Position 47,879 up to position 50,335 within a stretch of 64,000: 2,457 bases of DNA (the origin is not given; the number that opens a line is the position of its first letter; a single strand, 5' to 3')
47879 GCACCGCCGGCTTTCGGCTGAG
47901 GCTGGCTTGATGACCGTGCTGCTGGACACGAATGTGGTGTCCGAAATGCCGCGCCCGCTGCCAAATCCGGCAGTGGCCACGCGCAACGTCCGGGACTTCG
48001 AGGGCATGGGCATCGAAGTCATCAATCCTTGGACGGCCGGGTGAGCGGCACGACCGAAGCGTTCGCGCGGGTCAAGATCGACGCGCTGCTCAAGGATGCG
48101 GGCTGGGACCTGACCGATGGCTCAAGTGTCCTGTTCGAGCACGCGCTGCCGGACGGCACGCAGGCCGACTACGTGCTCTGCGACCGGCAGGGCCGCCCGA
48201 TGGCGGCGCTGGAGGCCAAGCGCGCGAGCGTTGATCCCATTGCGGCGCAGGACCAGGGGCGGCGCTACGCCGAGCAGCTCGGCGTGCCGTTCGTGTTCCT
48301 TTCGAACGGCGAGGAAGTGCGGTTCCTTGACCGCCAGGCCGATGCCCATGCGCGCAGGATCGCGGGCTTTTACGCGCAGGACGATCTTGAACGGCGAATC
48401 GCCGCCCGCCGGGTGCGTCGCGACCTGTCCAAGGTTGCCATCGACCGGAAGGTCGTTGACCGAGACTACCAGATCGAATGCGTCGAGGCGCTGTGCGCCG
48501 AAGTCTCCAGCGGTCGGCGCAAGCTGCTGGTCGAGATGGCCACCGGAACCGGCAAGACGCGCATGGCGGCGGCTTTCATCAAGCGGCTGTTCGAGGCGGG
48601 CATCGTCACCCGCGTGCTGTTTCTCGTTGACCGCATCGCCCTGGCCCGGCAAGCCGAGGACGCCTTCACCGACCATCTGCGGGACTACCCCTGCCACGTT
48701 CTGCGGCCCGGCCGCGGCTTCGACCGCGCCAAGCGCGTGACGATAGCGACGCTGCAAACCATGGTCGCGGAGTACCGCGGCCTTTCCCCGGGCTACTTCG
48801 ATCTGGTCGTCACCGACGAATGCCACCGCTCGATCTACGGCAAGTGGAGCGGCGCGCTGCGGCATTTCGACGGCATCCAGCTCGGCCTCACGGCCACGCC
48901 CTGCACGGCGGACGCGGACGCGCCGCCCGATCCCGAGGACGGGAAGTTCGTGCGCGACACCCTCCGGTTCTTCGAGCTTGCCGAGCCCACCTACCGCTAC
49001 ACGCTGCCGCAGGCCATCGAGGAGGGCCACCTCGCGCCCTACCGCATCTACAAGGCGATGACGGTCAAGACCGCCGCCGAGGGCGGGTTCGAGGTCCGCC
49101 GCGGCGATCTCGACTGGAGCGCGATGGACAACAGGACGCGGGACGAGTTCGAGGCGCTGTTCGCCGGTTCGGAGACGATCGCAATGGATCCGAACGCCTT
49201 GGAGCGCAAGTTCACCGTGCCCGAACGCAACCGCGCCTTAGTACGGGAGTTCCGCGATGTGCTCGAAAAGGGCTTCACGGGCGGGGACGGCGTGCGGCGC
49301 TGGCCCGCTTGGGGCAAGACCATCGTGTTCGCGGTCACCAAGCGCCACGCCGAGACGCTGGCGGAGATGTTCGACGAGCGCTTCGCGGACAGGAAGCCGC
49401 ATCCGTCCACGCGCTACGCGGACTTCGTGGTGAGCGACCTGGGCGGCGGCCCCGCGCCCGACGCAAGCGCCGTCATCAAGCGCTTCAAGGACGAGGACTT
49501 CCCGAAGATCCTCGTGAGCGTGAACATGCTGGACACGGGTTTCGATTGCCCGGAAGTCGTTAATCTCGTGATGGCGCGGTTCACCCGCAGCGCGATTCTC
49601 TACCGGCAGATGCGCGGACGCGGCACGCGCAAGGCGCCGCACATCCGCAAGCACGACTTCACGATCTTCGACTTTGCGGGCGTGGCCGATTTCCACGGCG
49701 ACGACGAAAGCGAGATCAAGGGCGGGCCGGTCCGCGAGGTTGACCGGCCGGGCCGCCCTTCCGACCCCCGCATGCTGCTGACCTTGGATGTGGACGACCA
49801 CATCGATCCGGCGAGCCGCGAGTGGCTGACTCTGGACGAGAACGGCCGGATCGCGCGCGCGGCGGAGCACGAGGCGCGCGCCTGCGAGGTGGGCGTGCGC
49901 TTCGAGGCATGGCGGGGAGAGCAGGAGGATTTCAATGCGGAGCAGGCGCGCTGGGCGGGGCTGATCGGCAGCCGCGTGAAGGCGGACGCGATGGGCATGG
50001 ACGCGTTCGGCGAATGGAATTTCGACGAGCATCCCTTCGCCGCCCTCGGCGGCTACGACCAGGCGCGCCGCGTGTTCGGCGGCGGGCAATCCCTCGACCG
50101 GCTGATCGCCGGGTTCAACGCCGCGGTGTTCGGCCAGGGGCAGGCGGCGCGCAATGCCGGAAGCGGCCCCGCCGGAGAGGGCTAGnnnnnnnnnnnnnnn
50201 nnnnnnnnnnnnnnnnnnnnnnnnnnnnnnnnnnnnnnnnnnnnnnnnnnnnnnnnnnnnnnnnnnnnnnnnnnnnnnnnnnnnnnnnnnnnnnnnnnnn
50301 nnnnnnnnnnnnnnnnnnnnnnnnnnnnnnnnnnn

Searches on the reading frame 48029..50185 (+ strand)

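Call 19: search_protein_families(library=padloc, proteins=[window:48029-50185:+], max_evalue=0.001)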
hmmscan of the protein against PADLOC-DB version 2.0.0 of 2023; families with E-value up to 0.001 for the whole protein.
window:48029-50185:+ (718 aa): 15 families
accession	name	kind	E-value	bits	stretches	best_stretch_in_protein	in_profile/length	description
PDLC03047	REase_I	-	4.6e-75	251.1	1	13-561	203-734/1107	Type I restriction enzyme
PDLC03049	REase_I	-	1.7e-44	150.1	1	43-569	57-556/807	Type I restriction enzyme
PDLC03042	REase_I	-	9.4e-37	123.9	1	145-550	446-845/1170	Type I restriction enzyme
PDLC02707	PbeA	-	2.3e-20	70.8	1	132-555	241-635/672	PbeA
PDLC03659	mREase_IV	-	4.7e-18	62.5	2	146-296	221-376/945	Type IV methyl-directed restriction enzyme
PDLC02704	PbeA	-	1e-16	58.6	2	259-346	386-462/682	PbeA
PDLC03658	mREase_IV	-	3.6e-15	52.8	2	481-551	492-559/953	Type IV methyl-directed restriction enzyme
PDLC02706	PbeA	-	1.3e-09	35.3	0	478-556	603-678/722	PbeA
PDLC03048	REase_I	-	1.3e-08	31.5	1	142-339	239-448/976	Type I restriction enzyme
PDLC02703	PbeA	-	8.3e-07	26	1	164-208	262-306/626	PbeA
PDLC01730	typeIV_DinG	-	2.7e-06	24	1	118-223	94-197/802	Csf4_1_IVA1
PDLC01439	typeIV_DinG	-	4.8e-06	23.5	1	145-211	17-77/575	CAS-IV-A; associated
PDLC03597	REase_MTase_IIG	-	9.7e-06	21.4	1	139-215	164-239/1646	Type IIG restriction enzyme-methyltransferase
PDLC02705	PbeA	-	0.00051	16.3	0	430-546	527-634/691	PbeA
PDLC03928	PsyrT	-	0.00072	15.9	0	429-535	242-335/689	-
